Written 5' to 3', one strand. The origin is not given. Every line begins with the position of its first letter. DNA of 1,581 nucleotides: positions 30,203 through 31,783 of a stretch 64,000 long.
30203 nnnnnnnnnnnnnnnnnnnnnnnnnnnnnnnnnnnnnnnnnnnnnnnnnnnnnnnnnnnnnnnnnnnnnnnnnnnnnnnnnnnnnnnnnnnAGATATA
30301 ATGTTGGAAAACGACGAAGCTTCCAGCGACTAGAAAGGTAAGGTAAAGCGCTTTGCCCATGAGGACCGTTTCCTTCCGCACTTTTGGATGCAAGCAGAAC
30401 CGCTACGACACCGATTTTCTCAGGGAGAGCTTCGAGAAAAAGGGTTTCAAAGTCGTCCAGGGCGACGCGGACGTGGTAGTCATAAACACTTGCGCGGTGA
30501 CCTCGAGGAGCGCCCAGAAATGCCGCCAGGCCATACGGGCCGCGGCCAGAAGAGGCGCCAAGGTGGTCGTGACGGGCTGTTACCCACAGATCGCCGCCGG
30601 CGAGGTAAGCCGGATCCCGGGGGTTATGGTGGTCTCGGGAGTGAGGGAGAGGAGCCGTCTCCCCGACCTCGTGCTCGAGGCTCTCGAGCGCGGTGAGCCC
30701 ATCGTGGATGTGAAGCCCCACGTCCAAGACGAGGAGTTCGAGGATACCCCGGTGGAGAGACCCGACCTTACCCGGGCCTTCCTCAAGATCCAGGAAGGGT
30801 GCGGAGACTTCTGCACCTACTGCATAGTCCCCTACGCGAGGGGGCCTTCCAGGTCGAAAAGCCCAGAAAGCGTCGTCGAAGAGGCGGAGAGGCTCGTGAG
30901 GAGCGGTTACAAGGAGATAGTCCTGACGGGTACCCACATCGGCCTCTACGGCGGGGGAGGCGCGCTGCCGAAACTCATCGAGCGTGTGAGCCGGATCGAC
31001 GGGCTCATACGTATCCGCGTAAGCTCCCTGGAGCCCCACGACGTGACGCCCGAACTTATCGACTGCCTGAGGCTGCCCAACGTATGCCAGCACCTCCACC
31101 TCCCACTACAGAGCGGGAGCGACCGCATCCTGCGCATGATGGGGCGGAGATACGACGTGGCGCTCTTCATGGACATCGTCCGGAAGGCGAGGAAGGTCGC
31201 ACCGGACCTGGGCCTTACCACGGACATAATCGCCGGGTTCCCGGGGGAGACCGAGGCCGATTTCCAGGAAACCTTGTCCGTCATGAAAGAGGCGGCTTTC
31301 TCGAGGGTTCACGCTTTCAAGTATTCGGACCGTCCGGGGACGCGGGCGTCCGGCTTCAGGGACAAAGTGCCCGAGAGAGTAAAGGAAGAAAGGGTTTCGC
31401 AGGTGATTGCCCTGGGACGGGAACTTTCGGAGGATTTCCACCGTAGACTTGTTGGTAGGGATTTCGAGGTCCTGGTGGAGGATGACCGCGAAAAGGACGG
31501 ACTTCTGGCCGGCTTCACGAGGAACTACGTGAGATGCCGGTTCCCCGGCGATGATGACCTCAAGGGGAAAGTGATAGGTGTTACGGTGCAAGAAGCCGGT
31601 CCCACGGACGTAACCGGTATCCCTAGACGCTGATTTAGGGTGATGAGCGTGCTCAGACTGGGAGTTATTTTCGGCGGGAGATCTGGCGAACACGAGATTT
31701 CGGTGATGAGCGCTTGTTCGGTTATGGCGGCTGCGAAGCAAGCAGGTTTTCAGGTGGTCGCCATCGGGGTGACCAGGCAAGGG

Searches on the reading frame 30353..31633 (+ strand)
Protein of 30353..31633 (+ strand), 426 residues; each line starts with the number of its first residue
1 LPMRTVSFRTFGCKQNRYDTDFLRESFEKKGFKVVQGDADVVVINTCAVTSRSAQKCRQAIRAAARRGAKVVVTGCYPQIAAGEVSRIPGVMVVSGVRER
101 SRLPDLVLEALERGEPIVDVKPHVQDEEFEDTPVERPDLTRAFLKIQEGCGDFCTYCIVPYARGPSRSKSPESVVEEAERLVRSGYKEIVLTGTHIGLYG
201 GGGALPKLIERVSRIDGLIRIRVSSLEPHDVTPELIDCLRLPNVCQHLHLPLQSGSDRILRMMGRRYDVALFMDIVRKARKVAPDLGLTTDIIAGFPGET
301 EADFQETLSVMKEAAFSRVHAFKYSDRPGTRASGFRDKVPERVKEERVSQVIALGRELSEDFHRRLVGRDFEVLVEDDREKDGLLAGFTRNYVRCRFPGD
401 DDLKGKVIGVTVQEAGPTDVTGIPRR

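Call 3: search_protein_families(library=pfam, proteins=[window:30353-31633:+])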
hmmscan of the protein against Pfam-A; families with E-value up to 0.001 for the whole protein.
window:30353-31633:+ (426 aa): 2 families
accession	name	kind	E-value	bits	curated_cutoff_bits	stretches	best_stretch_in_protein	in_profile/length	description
PF04055.27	Radical_SAM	-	5.8e-28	98.6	29.5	1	145-309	2-164/166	Radical SAM superfamily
PF00919.26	UPF0004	-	2.2e-21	76.1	27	1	6-90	2-91/98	Uncharacterized protein family UPF0004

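Call 6: search_protein_families(library=ncbifam, proteins=[window:30353-31633:+])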
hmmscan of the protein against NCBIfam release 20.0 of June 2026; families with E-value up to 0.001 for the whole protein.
window:30353-31633:+ (426 aa): 16 families
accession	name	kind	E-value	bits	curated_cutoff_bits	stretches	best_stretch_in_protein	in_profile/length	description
TIGR00089.1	TIGR00089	subfamily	3.5e-126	421.5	251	1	5-422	1-429/429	MiaB/RimO family radical SAM methylthiotransferase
TIGR01579.1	MiaB-like-C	equivalog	1e-122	410.4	357.05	1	8-411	1-415/416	tRNA (N(6)-L-threonylcarbamoyladenosine(37)-C(2))-methylthiotransferase MtaB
TIGR01574.1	miaB-methiolase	equivalog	9.7e-95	318.1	355.3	1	8-418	4-430/437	tRNA (N6-isopentenyl adenosine(37)-C2)-methylthiotransferase MiaB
TIGR01578.1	MiaB-like-B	hypoth_equivalog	2.2e-84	283.7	314.7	1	7-385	3-380/421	tRNA (N(6)-L-threonylcarbamoyladenosine(37)-C(2))-methylthiotransferase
TIGR01125.1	TIGR01125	equivalog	1.3e-76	258.4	356.95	1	6-383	2-385/432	30S ribosomal protein S12 methylthiotransferase RimO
NF010916.0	PRK14336.1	equivalog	3.9e-63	213.7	606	1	8-419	6-407/418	tRNA (N6-isopentenyl adenosine(37)-C2)-methylthiotransferase MiaB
TIGR04013.1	B12_SAM_MJ_1487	hypoth_equivalog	1.5e-24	86.6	251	1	34-352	37-373/382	TIGR04013 family B12-binding domain/radical SAM domain-containing protein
TIGR04014.1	B12_SAM_MJ_0865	equivalog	1.8e-20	73.1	360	1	141-319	160-341/434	methyl-coenzyme M reductase glutamine C-methyltransferase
NF050148.1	rSAM_ApyD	equivalog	8.6e-09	34.3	750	1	112-313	170-365/645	RiPP biosynthesis radical SAM protein ApyD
TIGR04479.1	bcpD_PhpK_rSAM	subfamily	2.5e-08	32.8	600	1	233-315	331-410/504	PhpK family radical SAM P-methyltransferase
TIGR04072.2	rSAM_ladder_B12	equivalog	2.1e-07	30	360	1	144-322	183-357/443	lipid biosynthesis B12-binding/radical SAM protein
TIGR03994.1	rSAM_HemZ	equivalog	5.5e-06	25.8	321.4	1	225-313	179-265/401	coproporphyrinogen dehydrogenase HemZ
TIGR01212.1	TIGR01212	equivalog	6.4e-06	25.5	180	1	247-314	140-205/302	tRNA modification radical SAM protein MnmL/YtqA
TIGR03471.1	HpnJ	equivalog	7.5e-05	21.8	577.6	1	147-330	203-381/472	hopanoid biosynthesis associated radical SAM protein HpnJ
TIGR00510.1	lipA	equivalog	0.00025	20.4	310.25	1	140-316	63-236/302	lipoyl synthase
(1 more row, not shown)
